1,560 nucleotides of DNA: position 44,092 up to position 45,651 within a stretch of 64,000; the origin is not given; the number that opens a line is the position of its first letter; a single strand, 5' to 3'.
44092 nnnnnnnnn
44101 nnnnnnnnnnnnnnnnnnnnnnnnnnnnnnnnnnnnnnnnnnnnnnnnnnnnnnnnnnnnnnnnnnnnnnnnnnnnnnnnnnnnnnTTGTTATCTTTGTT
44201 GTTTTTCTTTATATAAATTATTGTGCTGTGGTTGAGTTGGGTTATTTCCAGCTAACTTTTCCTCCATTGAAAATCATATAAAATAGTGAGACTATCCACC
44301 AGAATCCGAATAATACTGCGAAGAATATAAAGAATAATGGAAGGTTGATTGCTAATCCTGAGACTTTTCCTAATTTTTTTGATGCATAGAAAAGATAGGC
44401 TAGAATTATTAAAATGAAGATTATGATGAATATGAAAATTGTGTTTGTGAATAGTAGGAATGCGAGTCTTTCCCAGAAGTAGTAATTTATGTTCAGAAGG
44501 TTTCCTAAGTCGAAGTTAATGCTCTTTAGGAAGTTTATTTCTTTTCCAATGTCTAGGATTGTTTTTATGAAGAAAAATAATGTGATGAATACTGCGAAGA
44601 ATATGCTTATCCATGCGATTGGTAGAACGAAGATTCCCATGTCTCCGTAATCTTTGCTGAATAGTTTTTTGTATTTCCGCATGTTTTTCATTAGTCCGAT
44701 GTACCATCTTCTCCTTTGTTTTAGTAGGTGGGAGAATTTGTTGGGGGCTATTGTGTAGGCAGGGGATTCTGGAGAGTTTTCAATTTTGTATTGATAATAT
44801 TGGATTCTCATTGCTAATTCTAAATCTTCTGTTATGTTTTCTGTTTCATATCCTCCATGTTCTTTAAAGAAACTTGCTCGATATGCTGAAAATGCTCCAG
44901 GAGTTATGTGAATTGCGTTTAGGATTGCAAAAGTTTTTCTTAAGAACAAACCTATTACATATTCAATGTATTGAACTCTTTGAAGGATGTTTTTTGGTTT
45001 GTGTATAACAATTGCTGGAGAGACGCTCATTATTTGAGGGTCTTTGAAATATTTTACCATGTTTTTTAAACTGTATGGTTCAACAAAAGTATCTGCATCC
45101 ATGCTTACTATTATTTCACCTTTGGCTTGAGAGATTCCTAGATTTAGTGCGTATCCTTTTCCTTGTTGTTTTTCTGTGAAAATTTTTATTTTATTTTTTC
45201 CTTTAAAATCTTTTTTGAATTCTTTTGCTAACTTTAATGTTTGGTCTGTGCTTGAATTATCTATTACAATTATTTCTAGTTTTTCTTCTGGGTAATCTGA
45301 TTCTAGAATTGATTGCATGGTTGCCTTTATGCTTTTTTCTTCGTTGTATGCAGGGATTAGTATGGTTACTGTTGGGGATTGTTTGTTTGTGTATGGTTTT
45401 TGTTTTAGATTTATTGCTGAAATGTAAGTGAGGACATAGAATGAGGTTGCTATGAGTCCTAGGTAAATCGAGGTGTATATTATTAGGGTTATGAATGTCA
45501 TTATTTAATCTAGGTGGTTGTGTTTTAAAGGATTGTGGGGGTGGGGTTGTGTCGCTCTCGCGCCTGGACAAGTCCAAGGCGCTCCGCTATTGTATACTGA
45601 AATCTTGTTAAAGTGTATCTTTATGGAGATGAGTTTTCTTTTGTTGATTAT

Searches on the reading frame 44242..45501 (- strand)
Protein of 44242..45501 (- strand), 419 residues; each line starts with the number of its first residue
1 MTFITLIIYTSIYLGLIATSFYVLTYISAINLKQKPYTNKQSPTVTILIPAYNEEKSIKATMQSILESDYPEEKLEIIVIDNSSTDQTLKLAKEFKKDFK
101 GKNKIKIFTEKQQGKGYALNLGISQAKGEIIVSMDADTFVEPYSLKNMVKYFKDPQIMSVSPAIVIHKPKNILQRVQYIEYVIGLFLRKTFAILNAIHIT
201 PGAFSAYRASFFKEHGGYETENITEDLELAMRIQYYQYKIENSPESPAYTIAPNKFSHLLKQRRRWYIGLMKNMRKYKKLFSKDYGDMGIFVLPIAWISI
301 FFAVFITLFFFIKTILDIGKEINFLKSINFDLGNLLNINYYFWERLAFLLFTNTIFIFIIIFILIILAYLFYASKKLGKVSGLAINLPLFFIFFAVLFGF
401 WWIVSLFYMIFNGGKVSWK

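Call 10: search_protein_families(library=pfam, proteins=[window:44242-45501:-], max_evalue=0.01)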
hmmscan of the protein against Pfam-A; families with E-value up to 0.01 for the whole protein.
window:44242-45501:- (419 aa): 7 families
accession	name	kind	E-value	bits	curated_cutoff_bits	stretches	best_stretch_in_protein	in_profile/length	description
PF00535.33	Glycos_transf_2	-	9.1e-35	120.5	23.3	1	46-215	1-167/168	Glycosyl transferase family 2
PF13641.12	Glyco_tranf_2_3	-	2.9e-25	90.1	27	1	43-269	1-230/230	Glycosyltransferase like family 2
PF03142.21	Chitin_synth_2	-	4.7e-17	62.3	27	2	121-214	195-291/527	Chitin synthase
PF13632.12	Glyco_trans_2_3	-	3.9e-16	59.9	27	1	130-400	1-194/198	Glycosyl transferase family group 2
PF10111.15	Glyco_tranf_2_2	-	8.5e-16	58.7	27.3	1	46-285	1-250/276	Glycosyltransferase like family 2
PF13506.12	Glyco_transf_21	-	1.1e-12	48.3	21.7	1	115-266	18-172/174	Glycosyl transferase family 21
PF03452.20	Anp1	-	0.0052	16.7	28.8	1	31-108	9-93/263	Anp1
